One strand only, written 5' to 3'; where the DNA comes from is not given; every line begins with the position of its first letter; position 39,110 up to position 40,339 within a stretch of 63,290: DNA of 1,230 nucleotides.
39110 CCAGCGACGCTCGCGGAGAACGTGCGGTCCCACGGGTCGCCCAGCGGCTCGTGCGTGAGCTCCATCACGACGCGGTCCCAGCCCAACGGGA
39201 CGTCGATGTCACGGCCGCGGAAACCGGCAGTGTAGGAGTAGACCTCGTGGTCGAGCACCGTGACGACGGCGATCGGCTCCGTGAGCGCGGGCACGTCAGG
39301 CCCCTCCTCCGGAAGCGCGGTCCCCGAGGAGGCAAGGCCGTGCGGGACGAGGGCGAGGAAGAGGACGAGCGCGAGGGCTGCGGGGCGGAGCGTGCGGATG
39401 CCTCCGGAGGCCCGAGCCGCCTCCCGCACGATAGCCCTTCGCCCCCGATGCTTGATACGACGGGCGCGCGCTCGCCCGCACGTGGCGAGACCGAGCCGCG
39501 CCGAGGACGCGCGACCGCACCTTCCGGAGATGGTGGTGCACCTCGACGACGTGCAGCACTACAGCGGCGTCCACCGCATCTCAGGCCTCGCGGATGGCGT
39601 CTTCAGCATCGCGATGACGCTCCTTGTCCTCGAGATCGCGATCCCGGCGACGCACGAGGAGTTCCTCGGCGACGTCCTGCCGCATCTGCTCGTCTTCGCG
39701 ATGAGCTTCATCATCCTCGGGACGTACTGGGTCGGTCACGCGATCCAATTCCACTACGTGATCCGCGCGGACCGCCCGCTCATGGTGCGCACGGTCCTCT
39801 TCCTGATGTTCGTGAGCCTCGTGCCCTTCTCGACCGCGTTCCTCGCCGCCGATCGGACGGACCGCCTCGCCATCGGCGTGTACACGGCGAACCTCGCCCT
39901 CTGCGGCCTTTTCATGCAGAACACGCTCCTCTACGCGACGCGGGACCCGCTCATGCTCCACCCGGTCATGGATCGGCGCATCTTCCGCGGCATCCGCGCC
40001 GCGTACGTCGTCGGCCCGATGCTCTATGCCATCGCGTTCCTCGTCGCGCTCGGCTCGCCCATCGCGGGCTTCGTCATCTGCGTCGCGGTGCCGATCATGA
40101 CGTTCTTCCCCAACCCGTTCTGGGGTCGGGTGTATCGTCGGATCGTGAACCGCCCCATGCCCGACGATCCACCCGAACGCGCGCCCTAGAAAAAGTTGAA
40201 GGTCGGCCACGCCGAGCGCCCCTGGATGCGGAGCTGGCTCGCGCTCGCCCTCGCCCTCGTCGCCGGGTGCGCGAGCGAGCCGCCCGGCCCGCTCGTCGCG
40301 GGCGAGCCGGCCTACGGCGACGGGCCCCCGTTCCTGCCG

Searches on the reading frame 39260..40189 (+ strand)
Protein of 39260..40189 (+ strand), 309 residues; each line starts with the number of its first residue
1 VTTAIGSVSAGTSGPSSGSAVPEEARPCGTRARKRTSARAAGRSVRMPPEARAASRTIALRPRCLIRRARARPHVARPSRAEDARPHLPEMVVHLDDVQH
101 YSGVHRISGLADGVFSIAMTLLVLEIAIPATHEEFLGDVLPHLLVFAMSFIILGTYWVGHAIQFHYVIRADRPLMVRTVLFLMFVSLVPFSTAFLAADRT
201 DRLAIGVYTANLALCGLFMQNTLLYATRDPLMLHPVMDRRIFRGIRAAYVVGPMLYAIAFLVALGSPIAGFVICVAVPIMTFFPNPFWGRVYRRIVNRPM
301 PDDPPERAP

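Call 75: search_protein_families(library=pfam, proteins=[window:39260-40189:+], max_evalue=0.0001)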
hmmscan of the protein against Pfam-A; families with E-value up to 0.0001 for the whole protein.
window:39260-40189:+ (309 aa): 1 family
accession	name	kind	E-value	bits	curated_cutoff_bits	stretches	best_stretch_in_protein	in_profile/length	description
PF06736.16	TMEM175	-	1.6e-21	77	25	1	106-189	1-88/88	Endosomal/lysosomal potassium channel TMEM175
